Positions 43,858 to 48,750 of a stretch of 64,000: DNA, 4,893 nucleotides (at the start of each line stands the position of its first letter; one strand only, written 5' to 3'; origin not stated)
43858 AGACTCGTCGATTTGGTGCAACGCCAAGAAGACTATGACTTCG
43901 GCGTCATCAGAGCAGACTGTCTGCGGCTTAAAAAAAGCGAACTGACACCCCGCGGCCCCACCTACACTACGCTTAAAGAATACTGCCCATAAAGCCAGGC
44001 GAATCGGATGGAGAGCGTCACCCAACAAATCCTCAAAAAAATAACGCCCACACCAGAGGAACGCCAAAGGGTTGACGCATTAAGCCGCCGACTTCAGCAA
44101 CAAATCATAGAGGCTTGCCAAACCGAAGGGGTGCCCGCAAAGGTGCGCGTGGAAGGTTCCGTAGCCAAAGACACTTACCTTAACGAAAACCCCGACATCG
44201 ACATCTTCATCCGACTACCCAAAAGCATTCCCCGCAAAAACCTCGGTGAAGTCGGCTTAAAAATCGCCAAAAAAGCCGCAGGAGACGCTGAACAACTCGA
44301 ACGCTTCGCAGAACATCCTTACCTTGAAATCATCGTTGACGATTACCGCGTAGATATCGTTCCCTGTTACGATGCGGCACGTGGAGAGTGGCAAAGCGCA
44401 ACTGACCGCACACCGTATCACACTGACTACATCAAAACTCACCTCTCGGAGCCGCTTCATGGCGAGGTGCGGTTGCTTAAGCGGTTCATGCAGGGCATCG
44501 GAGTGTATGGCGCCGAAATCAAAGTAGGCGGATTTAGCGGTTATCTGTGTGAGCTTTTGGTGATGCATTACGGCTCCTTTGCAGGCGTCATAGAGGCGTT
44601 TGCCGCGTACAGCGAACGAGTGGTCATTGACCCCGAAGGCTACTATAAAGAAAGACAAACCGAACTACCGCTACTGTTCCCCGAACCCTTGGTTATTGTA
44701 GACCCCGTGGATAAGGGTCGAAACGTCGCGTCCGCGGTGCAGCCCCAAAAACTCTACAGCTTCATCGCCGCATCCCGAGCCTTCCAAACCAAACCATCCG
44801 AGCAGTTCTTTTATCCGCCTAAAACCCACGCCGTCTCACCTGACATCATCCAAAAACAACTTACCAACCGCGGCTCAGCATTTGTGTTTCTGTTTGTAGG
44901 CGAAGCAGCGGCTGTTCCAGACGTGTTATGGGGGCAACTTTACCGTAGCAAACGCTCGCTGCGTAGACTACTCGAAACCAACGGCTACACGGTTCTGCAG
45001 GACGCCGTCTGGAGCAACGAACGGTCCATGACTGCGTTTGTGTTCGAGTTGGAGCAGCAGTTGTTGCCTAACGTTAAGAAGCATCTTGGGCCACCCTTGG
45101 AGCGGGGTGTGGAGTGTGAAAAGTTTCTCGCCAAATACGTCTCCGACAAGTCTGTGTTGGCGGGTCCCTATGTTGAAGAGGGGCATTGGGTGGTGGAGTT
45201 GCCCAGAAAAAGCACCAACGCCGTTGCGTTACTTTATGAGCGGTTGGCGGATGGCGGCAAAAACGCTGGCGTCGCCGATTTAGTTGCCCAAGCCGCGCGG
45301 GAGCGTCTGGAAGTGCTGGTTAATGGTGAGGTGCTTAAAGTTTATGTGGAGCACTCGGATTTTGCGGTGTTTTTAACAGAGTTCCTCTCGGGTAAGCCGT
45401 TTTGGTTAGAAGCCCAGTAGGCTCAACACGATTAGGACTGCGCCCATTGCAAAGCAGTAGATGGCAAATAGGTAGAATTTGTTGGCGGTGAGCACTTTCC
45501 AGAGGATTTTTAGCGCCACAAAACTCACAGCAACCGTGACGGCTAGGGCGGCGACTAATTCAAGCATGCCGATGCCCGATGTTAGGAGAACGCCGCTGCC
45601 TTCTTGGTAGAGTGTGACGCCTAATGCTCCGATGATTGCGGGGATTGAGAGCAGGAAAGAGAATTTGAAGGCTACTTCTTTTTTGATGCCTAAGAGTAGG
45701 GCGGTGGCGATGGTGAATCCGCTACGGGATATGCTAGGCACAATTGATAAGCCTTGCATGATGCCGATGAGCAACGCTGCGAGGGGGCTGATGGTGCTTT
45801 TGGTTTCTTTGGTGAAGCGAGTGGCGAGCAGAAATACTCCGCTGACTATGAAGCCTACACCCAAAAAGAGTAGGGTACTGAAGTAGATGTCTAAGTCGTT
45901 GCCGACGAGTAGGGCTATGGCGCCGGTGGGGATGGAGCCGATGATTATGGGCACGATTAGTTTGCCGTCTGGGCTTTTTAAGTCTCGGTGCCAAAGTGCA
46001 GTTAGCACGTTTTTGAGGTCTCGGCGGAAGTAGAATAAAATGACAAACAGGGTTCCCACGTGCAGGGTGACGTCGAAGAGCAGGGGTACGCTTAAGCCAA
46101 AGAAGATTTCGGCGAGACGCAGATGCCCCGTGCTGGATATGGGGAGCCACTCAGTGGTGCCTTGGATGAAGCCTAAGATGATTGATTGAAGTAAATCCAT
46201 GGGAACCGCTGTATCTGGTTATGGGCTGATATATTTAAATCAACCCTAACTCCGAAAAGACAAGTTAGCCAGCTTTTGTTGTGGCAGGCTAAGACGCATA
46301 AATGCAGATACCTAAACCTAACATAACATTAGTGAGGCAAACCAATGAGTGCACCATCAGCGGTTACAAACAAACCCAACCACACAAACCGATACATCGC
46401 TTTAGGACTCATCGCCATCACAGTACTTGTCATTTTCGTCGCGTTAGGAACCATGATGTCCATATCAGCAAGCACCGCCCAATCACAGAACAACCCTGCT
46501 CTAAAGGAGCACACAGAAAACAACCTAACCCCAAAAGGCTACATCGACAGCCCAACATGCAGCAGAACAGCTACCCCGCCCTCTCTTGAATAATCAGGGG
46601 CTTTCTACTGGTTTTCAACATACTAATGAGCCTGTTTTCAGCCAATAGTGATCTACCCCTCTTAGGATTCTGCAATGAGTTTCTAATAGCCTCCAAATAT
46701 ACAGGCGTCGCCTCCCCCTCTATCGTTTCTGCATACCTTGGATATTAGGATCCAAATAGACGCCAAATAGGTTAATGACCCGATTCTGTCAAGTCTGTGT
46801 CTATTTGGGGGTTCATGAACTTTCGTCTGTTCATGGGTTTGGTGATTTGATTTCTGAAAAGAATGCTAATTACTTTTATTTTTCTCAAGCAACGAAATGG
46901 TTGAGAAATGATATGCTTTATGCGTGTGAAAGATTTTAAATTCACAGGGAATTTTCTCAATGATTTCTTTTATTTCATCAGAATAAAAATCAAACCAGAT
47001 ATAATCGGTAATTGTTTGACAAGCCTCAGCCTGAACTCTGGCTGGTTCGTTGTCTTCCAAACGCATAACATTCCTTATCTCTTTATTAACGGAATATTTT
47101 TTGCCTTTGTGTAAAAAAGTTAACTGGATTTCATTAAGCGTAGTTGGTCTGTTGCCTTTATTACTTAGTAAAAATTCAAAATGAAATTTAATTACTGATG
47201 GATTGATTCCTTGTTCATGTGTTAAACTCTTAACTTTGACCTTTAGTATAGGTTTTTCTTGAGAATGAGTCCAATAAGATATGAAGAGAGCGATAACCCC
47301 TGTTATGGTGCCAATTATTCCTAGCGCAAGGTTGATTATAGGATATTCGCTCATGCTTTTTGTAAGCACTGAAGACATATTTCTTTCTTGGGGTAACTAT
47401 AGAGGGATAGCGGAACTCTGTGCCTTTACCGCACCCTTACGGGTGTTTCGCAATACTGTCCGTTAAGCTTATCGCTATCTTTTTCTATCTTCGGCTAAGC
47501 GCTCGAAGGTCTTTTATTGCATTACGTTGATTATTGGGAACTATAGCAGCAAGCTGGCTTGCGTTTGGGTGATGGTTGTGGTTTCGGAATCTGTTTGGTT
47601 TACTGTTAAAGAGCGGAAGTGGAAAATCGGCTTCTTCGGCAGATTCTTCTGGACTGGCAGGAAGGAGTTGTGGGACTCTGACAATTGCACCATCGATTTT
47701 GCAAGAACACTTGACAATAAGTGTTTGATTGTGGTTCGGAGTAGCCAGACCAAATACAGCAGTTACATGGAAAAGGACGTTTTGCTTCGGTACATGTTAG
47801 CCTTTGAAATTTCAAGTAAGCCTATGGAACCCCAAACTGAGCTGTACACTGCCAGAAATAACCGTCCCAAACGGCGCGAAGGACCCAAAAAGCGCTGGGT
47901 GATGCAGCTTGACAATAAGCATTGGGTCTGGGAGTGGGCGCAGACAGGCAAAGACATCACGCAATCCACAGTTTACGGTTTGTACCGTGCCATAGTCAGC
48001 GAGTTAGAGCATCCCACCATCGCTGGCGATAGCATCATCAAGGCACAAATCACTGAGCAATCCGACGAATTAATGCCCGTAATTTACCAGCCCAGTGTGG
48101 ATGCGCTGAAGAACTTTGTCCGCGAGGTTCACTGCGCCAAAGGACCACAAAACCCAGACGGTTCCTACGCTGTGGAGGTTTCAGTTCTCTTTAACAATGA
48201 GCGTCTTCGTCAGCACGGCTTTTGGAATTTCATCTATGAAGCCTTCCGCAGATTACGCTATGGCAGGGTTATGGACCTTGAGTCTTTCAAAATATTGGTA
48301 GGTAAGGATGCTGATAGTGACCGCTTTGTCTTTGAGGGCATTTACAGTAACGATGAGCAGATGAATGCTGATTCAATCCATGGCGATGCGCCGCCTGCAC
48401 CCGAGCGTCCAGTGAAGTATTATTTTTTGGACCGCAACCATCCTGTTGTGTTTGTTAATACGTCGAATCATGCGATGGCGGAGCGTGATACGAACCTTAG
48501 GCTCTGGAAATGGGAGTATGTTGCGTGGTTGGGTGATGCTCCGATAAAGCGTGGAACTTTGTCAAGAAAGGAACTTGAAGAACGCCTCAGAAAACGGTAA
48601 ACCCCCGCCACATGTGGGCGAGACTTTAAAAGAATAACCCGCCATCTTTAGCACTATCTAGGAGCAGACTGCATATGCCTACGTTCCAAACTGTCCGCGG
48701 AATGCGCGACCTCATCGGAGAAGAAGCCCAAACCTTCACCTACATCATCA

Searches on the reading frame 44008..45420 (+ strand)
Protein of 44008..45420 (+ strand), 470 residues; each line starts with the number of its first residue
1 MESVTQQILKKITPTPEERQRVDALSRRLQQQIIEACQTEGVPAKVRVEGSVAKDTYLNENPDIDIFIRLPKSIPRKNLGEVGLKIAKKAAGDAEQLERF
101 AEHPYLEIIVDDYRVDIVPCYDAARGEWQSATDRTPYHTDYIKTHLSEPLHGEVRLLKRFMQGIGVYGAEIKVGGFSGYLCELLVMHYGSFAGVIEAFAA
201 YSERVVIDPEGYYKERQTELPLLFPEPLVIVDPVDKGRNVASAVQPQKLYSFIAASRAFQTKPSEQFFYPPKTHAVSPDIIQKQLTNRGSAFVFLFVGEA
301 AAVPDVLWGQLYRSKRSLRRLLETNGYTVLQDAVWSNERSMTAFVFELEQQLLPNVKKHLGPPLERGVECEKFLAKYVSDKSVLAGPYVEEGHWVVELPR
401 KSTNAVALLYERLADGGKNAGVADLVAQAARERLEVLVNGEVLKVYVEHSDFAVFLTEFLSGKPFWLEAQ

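Call 80: search_protein_families(library=pfam, proteins=[window:44008-45420:+], max_evalue=0.01)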
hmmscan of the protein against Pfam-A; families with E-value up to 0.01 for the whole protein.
window:44008-45420:+ (470 aa): 3 families
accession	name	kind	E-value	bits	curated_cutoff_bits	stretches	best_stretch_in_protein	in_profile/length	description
PF09249.16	tRNA_NucTransf2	-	1.3e-40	138.5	27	1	153-268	2-112/113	tRNA nucleotidyltransferase, second domain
PF21133.2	CAA_C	-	1.2e-25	90.3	22.2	1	288-419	1-126/144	CCA-adding enzyme, C-terminal domain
PF01909.29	NTP_transf_2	-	1.2e-08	35.6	21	1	32-127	3-82/93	Nucleotidyltransferase domain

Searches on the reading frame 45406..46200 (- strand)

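Call 80: search_protein_families(library=pfam, proteins=[window:45406-46200:-], max_evalue=0.01)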
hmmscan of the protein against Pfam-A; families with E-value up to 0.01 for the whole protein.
window:45406-46200:- (264 aa): 1 family
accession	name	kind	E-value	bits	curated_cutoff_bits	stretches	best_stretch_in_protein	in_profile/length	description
PF02673.24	BacA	-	1.6e-62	212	33.4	1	7-255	2-257/257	Bacitracin resistance protein BacA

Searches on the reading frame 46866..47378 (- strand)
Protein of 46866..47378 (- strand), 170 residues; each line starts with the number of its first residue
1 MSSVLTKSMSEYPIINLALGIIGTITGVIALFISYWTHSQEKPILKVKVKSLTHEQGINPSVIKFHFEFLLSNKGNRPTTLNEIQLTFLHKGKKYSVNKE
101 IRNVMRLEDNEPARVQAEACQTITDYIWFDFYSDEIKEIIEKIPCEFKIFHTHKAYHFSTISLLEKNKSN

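Call 80: search_protein_families(library=pfam, proteins=[window:46866-47378:-], max_evalue=0.01)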
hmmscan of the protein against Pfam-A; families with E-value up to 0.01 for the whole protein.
window:46866-47378:- (170 aa): 1 family
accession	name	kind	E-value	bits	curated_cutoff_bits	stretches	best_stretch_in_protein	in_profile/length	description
PF04516.20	CP2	-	0.0018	18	25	0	52-102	14-65/223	CP2 transcription factor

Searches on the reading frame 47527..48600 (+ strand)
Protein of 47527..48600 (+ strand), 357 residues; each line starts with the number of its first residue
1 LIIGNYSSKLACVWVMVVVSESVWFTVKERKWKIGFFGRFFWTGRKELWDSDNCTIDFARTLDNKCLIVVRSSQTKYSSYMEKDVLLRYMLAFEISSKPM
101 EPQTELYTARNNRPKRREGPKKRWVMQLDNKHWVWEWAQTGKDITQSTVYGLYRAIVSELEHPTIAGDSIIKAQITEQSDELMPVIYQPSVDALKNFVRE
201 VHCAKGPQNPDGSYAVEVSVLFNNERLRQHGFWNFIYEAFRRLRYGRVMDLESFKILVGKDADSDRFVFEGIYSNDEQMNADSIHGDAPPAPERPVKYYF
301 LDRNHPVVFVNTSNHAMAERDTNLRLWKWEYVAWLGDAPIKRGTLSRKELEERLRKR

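Call 74: find_homologous_proteins(query=window:47527-48600:+, max_evalue=1e-30)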
Query window:47527-48600:+ (357 aa): 407 proteins with E <= 1e-30 among 1282 candidates; the best 120 are listed.
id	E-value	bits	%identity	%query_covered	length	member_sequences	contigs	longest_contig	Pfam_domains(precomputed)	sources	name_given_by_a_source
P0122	5.9e-213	725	90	95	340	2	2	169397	-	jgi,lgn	jgi:hypothetical protein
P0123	1.3e-181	622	74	96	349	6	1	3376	-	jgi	jgi:hypothetical protein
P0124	1.4e-176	605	73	95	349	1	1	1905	-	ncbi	-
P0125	6.0e-176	603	74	95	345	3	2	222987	-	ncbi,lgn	ncbi:MAG: hypothetical protein ACQCN3_11810 [Candidatus Bathyarchaeia archaeon]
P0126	1.7e-175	602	75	95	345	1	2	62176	-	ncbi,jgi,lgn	ncbi:MAG: hypothetical protein ACQCN6_09405 [Candidatus Bathyarchaeia archaeon]|jgi:hypothetical pro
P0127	8.0e-172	589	72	94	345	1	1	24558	-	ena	-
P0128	1.1e-171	589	74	94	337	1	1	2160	-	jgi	jgi:hypothetical protein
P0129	2.4e-171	588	70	96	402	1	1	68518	-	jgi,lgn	jgi:hypothetical protein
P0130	3.3e-171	587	71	95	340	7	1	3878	-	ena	-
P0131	2.0e-170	585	71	95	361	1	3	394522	-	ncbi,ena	-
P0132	2.4e-170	585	70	95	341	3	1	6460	-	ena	-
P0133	7.4e-170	583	72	95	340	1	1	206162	-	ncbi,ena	-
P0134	4.1e-169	581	69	95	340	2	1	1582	-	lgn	-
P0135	8.3e-169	580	69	95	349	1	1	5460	-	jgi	jgi:hypothetical protein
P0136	1.0e-168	579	69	95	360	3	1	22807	-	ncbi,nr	ncbi:MAG: hypothetical protein LBI79_07170 [Nitrososphaerota archaeon]|nr:hypothetical protein [Nitr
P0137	3.7e-168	577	72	94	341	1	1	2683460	-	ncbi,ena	-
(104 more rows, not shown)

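Call 75: find_encoding_contigs(protein=P0122, flank=10000, max_places=1)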
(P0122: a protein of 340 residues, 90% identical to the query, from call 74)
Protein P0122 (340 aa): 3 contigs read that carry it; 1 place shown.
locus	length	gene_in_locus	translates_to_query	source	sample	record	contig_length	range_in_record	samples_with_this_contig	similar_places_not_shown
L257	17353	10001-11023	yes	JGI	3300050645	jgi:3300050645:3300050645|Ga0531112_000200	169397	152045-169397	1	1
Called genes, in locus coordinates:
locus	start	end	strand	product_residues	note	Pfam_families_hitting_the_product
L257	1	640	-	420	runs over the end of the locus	-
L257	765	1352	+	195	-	PF12822:ECF_trnsprt (weak)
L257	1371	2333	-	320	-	PF02289:MCH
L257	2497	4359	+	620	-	PF05048:NosD, PF13229:Beta_helix, PF05048:NosD, PF13229:Beta_helix, PF05048:NosD, PF13229:Beta_helix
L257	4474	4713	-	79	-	-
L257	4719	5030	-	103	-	-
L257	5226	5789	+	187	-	PF10469:AKAP7_NLS, PF02834:LigT_PEase, PF13563:2_5_RNA_ligase2, PF02834:LigT_PEase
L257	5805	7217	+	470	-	PF01909:NTP_transf_2, PF09249:tRNA_NucTransf2, PF21133:CAA_C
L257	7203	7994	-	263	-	PF02673:BacA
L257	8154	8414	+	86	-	-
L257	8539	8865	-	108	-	-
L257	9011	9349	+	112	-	-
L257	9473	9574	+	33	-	-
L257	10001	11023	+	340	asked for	-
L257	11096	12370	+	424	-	PF13393:tRNA-synt_His, PF00587:tRNA-synt_2b, PF03129:HGTP_anticodon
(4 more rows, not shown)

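Call 76: find_encoding_contigs(protein=P0125, flank=10000, max_places=1)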
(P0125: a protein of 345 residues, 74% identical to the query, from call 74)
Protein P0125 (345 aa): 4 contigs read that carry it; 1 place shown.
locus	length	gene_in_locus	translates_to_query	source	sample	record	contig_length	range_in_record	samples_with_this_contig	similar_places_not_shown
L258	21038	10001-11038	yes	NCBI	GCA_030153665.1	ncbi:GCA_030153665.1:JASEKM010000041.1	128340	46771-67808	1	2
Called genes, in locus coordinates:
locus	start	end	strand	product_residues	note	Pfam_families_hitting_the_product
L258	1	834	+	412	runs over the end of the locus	PF01497:Peripla_BP_2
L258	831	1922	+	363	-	PF01032:FecCD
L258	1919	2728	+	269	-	PF13476:AAA_23 (weak), PF02463:SMC_N, PF13175:AAA_15 (weak), PF00005:ABC_tran, PF13304:AAA_21 (weak)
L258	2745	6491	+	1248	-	PF02514:CobN-Mg_chel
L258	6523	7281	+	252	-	PF01955:CbiZ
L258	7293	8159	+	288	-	PF13175:AAA_15 (faint), PF00005:ABC_tran, PF13304:AAA_21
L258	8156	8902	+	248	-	PF01061:ABC2_membrane, PF12698:ABC2_membrane_3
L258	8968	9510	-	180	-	-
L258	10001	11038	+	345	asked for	-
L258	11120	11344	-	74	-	-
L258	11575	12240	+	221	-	-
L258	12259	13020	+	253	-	PF18822:CdvA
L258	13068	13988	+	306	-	PF03357:Snf7 (weak)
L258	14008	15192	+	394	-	PF04212:MIT (weak), PF00004:AAA, PF17862:AAA_lid_3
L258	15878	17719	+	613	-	PF02384:N6_Mtase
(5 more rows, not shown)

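Call 77: find_encoding_contigs(protein=P0137, flank=10000, max_places=1)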
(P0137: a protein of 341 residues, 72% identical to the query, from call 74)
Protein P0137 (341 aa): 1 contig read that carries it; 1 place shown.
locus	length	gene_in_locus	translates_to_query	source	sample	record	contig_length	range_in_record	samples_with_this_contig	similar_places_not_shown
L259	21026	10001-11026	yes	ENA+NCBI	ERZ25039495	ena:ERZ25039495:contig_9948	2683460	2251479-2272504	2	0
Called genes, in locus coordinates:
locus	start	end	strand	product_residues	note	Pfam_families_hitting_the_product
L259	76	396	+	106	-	PF00126:HTH_1 (weak)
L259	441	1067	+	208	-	PF02663:FmdE, PF01258:zf-dskA_traR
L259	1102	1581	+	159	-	-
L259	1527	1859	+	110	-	-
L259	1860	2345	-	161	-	PF01980:TrmO_N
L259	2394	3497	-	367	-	PF00005:ABC_tran, PF13304:AAA_21 (weak)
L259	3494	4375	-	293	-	PF00528:BPD_transp_1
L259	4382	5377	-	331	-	PF01547:SBP_bac_1, PF13531:SBP_bac_11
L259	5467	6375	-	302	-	PF01967:MoaC, PF00994:MoCF_biosynth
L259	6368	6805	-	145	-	PF02391:MoaE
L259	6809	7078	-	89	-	PF02597:ThiS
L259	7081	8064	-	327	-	PF04055:Radical_SAM, PF06463:Mob_synth_C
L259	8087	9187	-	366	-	PF03453:MoeA_N, PF00994:MoCF_biosynth, PF03454:MoeA_C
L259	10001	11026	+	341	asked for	-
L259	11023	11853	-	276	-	PF04015:DUF362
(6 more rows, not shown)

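Call 80: search_protein_families(library=pfam, proteins=[window:47527-48600:+], max_evalue=0.01)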
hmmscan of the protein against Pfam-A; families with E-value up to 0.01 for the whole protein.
window:47527-48600:+ (357 aa): 0 families
